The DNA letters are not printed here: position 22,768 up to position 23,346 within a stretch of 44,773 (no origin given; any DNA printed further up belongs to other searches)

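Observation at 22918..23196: DUF2829 (Tad2-family) gene inserted exactly between the G-T chaperone and the tape measure gene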

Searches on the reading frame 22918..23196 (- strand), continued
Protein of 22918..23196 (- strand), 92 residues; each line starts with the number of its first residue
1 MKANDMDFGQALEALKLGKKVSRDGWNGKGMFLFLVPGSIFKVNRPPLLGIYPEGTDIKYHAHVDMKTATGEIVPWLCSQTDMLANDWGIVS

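Call 20: find_related_loci(query=window:22918-23181:-, collection=viral_contigs, flank=5000)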
Query window:22918-23181:- (87 aa) in viral_contigs; peptide patterns used: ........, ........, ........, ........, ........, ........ (x = any residue, [..] = any of these).
223 stretches matched a pattern; 222 encode a relative of the query (tblastn E <= 1e-3); the best 80 are kept; 80 distinct loci.
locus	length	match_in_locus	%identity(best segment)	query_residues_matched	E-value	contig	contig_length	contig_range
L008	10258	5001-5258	90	1-86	2e-51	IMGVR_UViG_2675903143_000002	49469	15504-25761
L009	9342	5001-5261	82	1-87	6e-48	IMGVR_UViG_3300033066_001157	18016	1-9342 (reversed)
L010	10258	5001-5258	81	1-86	4e-46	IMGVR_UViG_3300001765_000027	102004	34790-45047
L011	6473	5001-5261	78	1-87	2e-46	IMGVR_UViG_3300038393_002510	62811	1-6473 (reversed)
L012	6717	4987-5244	80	1-86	3e-46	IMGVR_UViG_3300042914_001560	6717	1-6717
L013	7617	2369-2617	83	1-83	6e-46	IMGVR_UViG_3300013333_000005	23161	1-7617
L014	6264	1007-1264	79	1-86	2e-45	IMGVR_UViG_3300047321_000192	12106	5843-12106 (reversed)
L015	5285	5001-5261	79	1-87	2e-45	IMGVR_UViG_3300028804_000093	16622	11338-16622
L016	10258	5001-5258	79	1-86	2e-45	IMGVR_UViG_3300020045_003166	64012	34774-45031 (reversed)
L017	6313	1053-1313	77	1-87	5e-45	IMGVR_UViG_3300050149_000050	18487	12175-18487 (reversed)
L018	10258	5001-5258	80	1-86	4e-45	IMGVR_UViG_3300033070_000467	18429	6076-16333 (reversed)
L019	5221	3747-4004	79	1-86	3e-45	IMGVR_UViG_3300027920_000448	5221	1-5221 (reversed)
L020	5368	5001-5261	77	1-87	5e-45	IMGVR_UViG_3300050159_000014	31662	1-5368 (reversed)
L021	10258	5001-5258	77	1-86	7e-45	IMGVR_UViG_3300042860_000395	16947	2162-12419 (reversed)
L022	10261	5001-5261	77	1-87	7e-45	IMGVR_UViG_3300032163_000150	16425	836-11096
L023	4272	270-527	73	1-86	2e-44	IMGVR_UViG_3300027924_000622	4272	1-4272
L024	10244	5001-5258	78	1-86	1e-44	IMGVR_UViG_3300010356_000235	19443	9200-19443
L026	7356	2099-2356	79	1-86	5e-44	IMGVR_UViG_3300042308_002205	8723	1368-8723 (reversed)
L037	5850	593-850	74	1-86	1e-42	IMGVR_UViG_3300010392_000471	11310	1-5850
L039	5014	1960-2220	74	1-87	1e-41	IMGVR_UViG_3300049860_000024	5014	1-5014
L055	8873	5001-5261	69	1-87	3e-39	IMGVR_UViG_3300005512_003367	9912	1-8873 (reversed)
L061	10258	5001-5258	67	1-86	7e-38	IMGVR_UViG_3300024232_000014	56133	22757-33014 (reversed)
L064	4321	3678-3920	63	3-83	9e-32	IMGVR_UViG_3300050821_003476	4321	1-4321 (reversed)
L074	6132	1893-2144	57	3-83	4e-27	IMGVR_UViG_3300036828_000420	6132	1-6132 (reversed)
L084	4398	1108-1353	55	3-83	3e-24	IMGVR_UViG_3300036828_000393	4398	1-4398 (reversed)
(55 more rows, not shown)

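Call 21: find_related_loci(query=window:22918-23181:-, collection=genome_contigs, flank=5000)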
Query window:22918-23181:- (87 aa) in genome_contigs; peptide patterns used: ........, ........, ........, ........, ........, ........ (x = any residue, [..] = any of these).
93 stretches matched a pattern; 32 encode a relative of the query (tblastn E <= 1e-3); 32 distinct loci.
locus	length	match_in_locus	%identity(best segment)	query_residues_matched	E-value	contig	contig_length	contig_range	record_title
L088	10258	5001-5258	90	1-86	7e-52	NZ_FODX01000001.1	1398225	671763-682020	Nitrosovibrio sp. Nv6, whole genome shotgun sequence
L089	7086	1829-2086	71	1-86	9e-41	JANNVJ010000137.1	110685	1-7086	MAG: Haliea sp. isolate VAR_34_metabat_506 VAR_34_k141_3148861, whole genome shotgun sequence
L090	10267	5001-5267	56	1-86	8e-28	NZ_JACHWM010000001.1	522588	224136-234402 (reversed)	Methylobacterium sp. R2-1 Ga0299752_01, whole genome shotgun sequence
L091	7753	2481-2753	55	1-86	1e-25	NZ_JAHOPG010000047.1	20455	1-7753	Lentilactobacillus dabitei strain IMAU80584 Scaffold47, whole genome shotgun sequence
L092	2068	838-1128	53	1-86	2e-21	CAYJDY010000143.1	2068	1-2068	MAG TPA_asm: uncultured Candidatus Saccharibacteria bacterium isolate ERP123247_co1_97 genome assembly, contig: NODE_471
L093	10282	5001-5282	45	1-87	2e-21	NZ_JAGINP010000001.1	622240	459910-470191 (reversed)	Azospirillum rugosum strain IMMIB AFH-6 Ga0451090_01, whole genome shotgun sequence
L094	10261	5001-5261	44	1-84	6e-21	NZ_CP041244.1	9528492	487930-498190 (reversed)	Actinomadura sp. WMMA1423 chromosome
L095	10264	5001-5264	48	1-86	1e-20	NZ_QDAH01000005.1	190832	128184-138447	Microvirga sp. KLBC 81 81_scaffold5, whole genome shotgun sequence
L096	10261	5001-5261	45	1-84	2e-20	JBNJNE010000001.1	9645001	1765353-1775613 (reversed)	Spirillospora sp. CA-108201 MDNA_WGS_248_1, whole genome shotgun sequence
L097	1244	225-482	49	1-87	3e-20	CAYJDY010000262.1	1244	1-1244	MAG TPA_asm: uncultured Candidatus Saccharibacteria bacterium isolate ERP123247_co1_97 genome assembly, contig: NODE_108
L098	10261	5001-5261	39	1-87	1e-19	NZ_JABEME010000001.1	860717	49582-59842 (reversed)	Stenotrophomonas africana strain ATCC 700475 ATCC700475_1, whole genome shotgun sequence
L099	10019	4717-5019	45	3-87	2e-19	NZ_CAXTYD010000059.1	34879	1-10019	Phocaeicola vulgatus ATCC 8482 isolate CC00081 CC00081_59_NODE_59_length_34879_cov_144.945319, whole genome shotgun sequ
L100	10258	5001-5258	47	1-83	2e-19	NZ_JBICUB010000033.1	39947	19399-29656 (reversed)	Micromonospora sp. NPDC048930 NPDC048930_415_A8.ctg-0033, whole genome shotgun sequence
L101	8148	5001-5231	45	1-86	3e-19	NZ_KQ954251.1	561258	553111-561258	Novosphingobium sp. FSW06-99 PRJNA299315_s001, whole genome shotgun sequence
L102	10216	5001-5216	45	1-87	3e-19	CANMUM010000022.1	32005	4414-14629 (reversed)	uncultured Rhodobacteraceae bacterium isolate 2B2-46-3Z.fasta genome assembly, contig: NODE_22, whole genome shotgun seq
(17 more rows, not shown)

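Call 26: search_protein_families(library=pfam, proteins=[L009:5445-6998:+, L037:875-2470:+, L061:5266-7026:+, L074:2311-4578:+, L084:1489-3726:+, L023:543-1940:+, L013:2614-3582:+, L016:5285-6256:+, L018:5280-6266:+, L055:5271-6263:+], max_evalue=0.001)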
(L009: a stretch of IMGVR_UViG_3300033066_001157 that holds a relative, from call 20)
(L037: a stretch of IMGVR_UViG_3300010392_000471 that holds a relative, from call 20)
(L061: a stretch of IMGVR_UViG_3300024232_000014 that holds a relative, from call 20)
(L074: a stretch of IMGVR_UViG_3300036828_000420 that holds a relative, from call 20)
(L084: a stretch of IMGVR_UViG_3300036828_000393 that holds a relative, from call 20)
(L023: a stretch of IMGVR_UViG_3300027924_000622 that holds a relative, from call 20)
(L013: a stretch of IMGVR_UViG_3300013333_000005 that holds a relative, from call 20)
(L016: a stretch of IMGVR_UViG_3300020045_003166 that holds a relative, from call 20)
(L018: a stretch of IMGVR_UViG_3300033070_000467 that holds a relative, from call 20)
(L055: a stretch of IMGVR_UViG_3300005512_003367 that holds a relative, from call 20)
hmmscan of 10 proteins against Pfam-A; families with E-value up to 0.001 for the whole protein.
L009:5445-6998:+ (517 aa): 1 family
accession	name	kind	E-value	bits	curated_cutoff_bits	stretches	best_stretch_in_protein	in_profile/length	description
PF18013.6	Phage_lysozyme2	-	1.9e-34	119.2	28.2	1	36-164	2-136/140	Phage tail lysozyme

L037:875-2470:+ (531 aa): 2 families
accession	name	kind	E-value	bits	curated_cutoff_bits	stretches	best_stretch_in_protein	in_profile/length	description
PF20441.4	TerL_nuclease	-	1.6e-40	139.6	24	1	228-512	3-282/286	Terminase large subunit, endonuclease domain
PF03354.21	TerL_ATPase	-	5.8e-19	68.9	23.7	1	60-218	15-175/178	Terminase large subunit, ATPase domain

L061:5266-7026:+ (586 aa): 2 families
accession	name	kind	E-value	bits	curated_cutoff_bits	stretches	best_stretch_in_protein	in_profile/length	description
PF03237.21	Terminase_6N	-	5.7e-12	46.2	22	1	56-278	2-214/215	Terminase large subunit, T4likevirus-type, N-terminal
PF17289.8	Terminase_6C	-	1.8e-05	25.2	22.6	1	299-493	1-153/155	Terminase RNaseH-like domain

L074:2311-4578:+ (755 aa): 1 family
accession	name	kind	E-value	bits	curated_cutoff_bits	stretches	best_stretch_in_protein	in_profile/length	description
PF16510.12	P22_portal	-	1.9e-95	321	26.1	1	95-616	3-562/594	Phage P22-like portal protein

L084:1489-3726:+ (745 aa): 1 family
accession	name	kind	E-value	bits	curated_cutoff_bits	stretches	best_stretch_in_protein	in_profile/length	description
PF16510.12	P22_portal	-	4.1e-95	319.9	26.1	1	97-618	3-562/594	Phage P22-like portal protein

L023:543-1940:+ (465 aa): 0 families

L013:2614-3582:+ (322 aa): 1 family
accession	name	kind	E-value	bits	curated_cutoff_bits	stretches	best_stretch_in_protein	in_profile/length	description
PF20573.4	DUF6782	-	0.00014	21.6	27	1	183-225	66-109/241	Putative metallopeptidase family (DUF6782)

L016:5285-6256:+ (323 aa): 0 families

L018:5280-6266:+ (328 aa): 0 families

L055:5271-6263:+ (330 aa): 1 family
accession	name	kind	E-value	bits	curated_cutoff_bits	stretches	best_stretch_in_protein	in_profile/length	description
PF12849.12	PBP_like_2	-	5.8e-47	161.1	27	1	32-313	4-267/267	PBP superfamily domain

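Call 27: search_protein_families(library=pfam, proteins=[L009:3983-4996:+, L011:4363-5004:+, L012:4574-4975:+, L017:100-1008:+, L018:4594-4998:+, L024:2624-4543:+, L026:1457-2068:+, L039:66-1949:+, L061:3933-4991:+, L064:1174-3672:+], max_evalue=0.001)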
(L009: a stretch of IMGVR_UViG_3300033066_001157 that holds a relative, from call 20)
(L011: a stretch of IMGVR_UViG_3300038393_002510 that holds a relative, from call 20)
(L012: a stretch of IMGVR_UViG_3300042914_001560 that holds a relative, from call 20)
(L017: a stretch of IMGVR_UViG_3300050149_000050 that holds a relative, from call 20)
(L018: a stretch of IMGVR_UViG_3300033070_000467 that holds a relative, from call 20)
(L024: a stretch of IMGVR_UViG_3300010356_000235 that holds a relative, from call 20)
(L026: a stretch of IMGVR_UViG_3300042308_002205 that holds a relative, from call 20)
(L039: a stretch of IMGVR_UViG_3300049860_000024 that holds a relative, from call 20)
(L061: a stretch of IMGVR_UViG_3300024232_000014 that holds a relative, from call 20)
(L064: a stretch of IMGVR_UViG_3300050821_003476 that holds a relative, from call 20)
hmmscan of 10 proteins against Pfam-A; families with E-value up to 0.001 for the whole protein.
L009:3983-4996:+ (337 aa): 1 family
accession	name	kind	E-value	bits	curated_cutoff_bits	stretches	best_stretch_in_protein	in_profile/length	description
PF08804.16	gp32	-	5.5e-27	95.6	26.8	1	48-270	1-207/208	gp32 DNA binding protein like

L011:4363-5004:+ (213 aa): 7 families
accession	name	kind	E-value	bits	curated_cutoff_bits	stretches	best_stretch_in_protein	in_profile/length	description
PF00005.33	ABC_tran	-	5.8e-13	50.1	25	1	40-151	2-134/137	ABC transporter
PF13191.12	AAA_16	-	0.00011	23.1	32.6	1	47-100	20-85/167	AAA ATPase domain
PF13401.12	AAA_22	-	0.00038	21.2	27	1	51-90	7-33/130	AAA domain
PF13604.12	AAA_30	-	0.00044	20.5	27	1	50-169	18-114/191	AAA domain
PF20720.3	nSTAND3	-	0.00065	19.9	27.2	0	51-86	19-54/155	Novel STAND NTPase 3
PF13555.12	AAA_29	-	0.00086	19.5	27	0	39-66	12-39/61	P-loop containing region of AAA domain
PF03308.22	MeaB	-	0.00087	18.8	23.1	0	49-121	33-99/273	Methylmalonyl Co-A mutase-associated GTPase MeaB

L012:4574-4975:+ (133 aa): 3 families
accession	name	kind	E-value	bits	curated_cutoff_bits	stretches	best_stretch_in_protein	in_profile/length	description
PF10686.14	YAcAr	-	6e-14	52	28.2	1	12-74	1-61/66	YspA, cpYpsA-related SLOG family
PF02481.21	DNA_processg_A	-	1.9e-13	50.6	29.6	1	11-68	44-99/212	DNA recombination-mediator protein A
PF18306.6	LDcluster4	-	0.00029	20.9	26.3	0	12-132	2-124/151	SLOG cluster4 family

L017:100-1008:+ (302 aa): 1 family
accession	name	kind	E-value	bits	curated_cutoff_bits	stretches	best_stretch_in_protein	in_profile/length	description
PF00303.24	Thymidylat_synt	-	2.9e-68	230.3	24.3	1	2-302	1-266/266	Thymidylate synthase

L018:4594-4998:+ (134 aa): 1 family
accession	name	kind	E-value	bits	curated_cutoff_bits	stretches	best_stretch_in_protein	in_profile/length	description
PF00166.26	Cpn10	-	1.7e-05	25.2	21.1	1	18-99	2-75/93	Chaperonin 10 Kd subunit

L024:2624-4543:+ (639 aa): 3 families
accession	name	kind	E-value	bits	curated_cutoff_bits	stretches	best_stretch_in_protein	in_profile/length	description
PF02867.20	Ribonuc_red_lgC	-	1.6e-10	40.7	23.9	1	277-403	164-294/523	Ribonucleotide reductase, barrel domain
PF17975.6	RNR_Alpha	-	2.5e-05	25.2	26.4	1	10-73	23-93/101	Ribonucleotide reductase alpha domain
PF21995.1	RNR-II_ins_dom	-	0.00037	21.1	27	1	171-198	71-98/107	B12-dependent ribonucleotide reductase, insertion domain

L026:1457-2068:+ (203 aa): 0 families

L039:66-1949:+ (627 aa): 1 family
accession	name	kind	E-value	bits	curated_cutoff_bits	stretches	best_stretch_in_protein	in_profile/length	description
PF16510.12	P22_portal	-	1.6e-71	242.1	26.1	1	1-538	67-589/594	Phage P22-like portal protein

L061:3933-4991:+ (352 aa): 0 families

L064:1174-3672:+ (832 aa): 1 family
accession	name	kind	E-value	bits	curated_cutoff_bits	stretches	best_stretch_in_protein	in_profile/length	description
PF23899.1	SU10_portal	-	9e-148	493.8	30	1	29-731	3-592/593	Phage SU10 portal protein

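Call 41: predict_structure(alignment_id=A2)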
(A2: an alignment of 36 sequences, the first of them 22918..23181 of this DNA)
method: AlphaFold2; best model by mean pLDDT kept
length: 87 residues; sequences in the alignment: 36
mean_pLDDT: 81.4   pTM: 0.65
mean pLDDT of the five models: 81.4, 79.2, 76.0, 71.5, 65.5
residues with pLDDT >= 90: 18; 70-90: 58; 50-70: 11; < 50: 0
segments of 3 or more residues with pLDDT < 50: none
pLDDT, mean of each block of 10 residues (from residue 1): 92 87 80 74 65 80 85 82 91
secondary structure, 60 per line:
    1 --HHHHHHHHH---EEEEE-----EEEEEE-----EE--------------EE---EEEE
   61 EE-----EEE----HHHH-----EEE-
elements in order: H3-11 E15-19 E25-30 E57-62 E68-70 H75-78 E84-86

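Call 44: fold_search(model_id=the predicted structure, library=pdb)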
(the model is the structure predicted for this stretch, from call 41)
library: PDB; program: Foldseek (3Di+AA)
matches with E <= 10: 290; with E <= 0.001: 24
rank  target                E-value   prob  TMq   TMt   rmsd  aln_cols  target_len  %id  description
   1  9eib_B                3.2e-07  1.00  0.54  0.54   7.3        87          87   45  Structure of Myroides odoratus prophage anti-Thoeris 2 (ModTad2) in complex with hisADPR (released 2025-04-16)
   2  9eib_A                2.0e-06  1.00  0.54  0.55   7.3        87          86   45  Structure of Myroides odoratus prophage anti-Thoeris 2 (ModTad2) in complex with hisADPR (released 2025-04-16)
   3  8v3e_B                3.3e-06  1.00  0.53  0.59   4.8        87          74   45  Structure of Myroides odoratus phage Tad2 in apo state (released 2025-04-30)
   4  8kbj_A                3.5e-06  1.00  0.54  0.49   7.8       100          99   45  Structure of HgmTad2 complexed with 1',2'-cADPR (released 2024-08-21)
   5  8kbi_A                3.7e-06  1.00  0.54  0.47   8.0       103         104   48  Structure of apo-AcrIIA7 (released 2024-08-07)
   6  8wje_A                3.7e-06  1.00  0.53  0.52   7.7        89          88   44  Structure of apo-SPO1 Tad2 (released 2024-09-25)
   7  8smf_B                5.6e-06  1.00  0.54  0.55   8.3        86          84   44  Structure of SPO1 phage Tad2 in complex with 1''-3' gcADPR (released 2023-11-22)
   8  8kbk_A                6.3e-06  1.00  0.53  0.47   7.6       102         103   47  Structure of AcrIIA7 complexed with 1',2'-cADPR and cGG (released 2024-08-07)
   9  8wjd                  8.9e-06  1.00  0.53  0.47   8.0        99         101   42  Structure of SptTad2 complexed with cGG (released 2024-09-25)
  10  8smf_G                1.0e-05  1.00  0.54  0.57   7.6        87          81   44  Structure of SPO1 phage Tad2 in complex with 1''-3' gcADPR (released 2023-11-22)
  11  8smg_B                1.2e-05  1.00  0.55  0.61   6.8        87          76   45  Structure of SPO1 phage Tad2 in complex with 1''-2' gcADPR (released 2023-11-22)
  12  8wje_D                1.3e-05  1.00  0.54  0.50   6.6        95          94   42  Structure of apo-SPO1 Tad2 (released 2024-09-25)
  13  8wje_C                1.3e-05  1.00  0.53  0.49   6.3        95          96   43  Structure of apo-SPO1 Tad2 (released 2024-09-25)
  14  8wje_B                1.9e-05  1.00  0.54  0.59   5.5        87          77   45  Structure of apo-SPO1 Tad2 (released 2024-09-25)
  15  8smf_H                1.9e-05  1.00  0.52  0.59   5.4        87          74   44  Structure of SPO1 phage Tad2 in complex with 1''-3' gcADPR (released 2023-11-22)
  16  8v3e_F                2.1e-05  1.00  0.53  0.61   4.9        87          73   46  Structure of Myroides odoratus phage Tad2 in apo state (released 2025-04-30)
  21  8sme_A                5.1e-05  1.00  0.54  0.55   7.9        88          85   44  Structure of SPO1 phage Tad2 in apo state (released 2023-11-22)
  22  8sme_B                6.8e-05  1.00  0.51  0.56   7.5        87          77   45  Structure of SPO1 phage Tad2 in apo state (released 2023-11-22)
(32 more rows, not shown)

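Call 51: find_encoding_contigs(protein=P0001, flank=1500, max_places=6)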
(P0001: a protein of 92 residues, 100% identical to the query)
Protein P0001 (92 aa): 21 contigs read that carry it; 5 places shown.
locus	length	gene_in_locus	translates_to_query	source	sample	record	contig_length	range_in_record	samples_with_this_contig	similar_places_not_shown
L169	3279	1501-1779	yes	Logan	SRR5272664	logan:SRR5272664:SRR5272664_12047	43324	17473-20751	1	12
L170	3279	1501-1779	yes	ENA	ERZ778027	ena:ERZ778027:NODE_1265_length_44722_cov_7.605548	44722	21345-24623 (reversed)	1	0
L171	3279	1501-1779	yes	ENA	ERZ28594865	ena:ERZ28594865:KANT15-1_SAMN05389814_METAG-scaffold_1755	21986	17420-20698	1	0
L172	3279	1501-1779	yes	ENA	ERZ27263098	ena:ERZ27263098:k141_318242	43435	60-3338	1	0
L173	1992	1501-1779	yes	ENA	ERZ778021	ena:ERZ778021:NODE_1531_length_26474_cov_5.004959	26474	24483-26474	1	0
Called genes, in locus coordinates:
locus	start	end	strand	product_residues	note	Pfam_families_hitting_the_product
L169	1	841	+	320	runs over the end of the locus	PF18906:Phage_tube_2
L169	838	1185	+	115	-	PF08748:Phage_TAC_4 (weak)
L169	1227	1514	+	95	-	PF08809:DUF1799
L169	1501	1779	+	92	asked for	PF11195:Tad2-like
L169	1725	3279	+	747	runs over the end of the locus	-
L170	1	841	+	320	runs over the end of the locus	PF18906:Phage_tube_2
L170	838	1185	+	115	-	PF08748:Phage_TAC_4 (weak)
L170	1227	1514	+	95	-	PF08809:DUF1799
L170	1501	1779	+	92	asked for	PF11195:Tad2-like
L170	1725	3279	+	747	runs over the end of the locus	-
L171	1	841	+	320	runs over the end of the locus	PF18906:Phage_tube_2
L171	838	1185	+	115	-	PF08748:Phage_TAC_4 (weak)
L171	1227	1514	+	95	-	PF08809:DUF1799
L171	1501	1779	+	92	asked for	PF11195:Tad2-like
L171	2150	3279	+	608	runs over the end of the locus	-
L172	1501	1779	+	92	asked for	PF11195:Tad2-like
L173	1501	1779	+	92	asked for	PF11195:Tad2-like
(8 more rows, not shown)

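Call 52: get_annotated_region(hit=H33, flank=300)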
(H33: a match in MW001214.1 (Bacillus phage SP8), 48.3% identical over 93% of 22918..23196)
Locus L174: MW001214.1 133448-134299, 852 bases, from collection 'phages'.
description: Bacillus phage SP8, complete genome.
organism: Bacillus phage SP8 (NCBI taxid 2770327)
taxonomy: Viruses; Duplodnaviria; Heunggongvirae; Uroviricota; Caudoviricetes; Herelleviridae; Spounavirinae; Okubovirus
host: Bacillus subtilis Marburg strain; source: soil from grassy area at UCLA; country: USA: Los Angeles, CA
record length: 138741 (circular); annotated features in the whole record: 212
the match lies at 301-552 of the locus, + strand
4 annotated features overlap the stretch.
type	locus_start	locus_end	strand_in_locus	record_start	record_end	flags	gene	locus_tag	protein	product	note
CDS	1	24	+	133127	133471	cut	-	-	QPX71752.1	hypothetical protein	-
CDS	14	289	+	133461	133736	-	-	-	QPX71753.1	hypothetical protein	-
CDS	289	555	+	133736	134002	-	-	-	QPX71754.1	hypothetical protein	-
CDS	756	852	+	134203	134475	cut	-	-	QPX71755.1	hypothetical protein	-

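Call 55: get_annotated_region(hit=H14, flank=3500)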
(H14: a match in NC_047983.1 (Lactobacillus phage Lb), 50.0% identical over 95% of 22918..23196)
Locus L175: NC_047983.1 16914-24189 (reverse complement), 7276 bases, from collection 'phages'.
description: Lactobacillus phage Lb, complete genome.
organism: Lactobacillus phage Lb (NCBI taxid 2048517)
taxonomy: Viruses; Duplodnaviria; Heunggongvirae; Uroviricota; Caudoviricetes; Heilongjiangvirus; Heilongjiangvirus Lb
host: Lactobacillus brevis ATCC 367; source: pickle; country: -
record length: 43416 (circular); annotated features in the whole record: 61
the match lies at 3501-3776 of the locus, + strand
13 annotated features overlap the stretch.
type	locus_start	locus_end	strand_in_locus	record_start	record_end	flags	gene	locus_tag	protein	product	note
CDS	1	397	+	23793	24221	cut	-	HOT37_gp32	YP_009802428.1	hypothetical protein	orf32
CDS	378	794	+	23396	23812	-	-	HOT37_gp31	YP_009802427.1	YopX family protein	orf31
CDS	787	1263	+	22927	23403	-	-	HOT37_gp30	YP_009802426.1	DUF1642 domain-containing protein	orf30; prophage Lp1 protein 31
CDS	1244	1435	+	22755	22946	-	-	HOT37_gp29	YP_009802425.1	hypothetical protein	orf29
CDS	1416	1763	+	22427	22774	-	-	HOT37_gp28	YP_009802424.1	hypothetical protein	orf28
CDS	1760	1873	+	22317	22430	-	-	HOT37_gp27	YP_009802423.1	hypothetical protein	orf27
CDS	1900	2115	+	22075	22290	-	-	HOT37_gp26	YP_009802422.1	hypothetical protein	orf26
CDS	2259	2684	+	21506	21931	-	-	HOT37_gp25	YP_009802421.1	DUF722 domain-containing protein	orf25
CDS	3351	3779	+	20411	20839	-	-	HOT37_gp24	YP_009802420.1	DUF2829 domain-containing protein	orf24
CDS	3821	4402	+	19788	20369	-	-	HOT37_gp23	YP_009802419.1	terminase small subunit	orf23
CDS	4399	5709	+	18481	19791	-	-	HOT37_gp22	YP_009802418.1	terminase large subunit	orf22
CDS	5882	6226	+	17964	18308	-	-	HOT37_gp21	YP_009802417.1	hypothetical protein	orf21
CDS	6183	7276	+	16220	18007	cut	-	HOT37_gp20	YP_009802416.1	portal protein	orf20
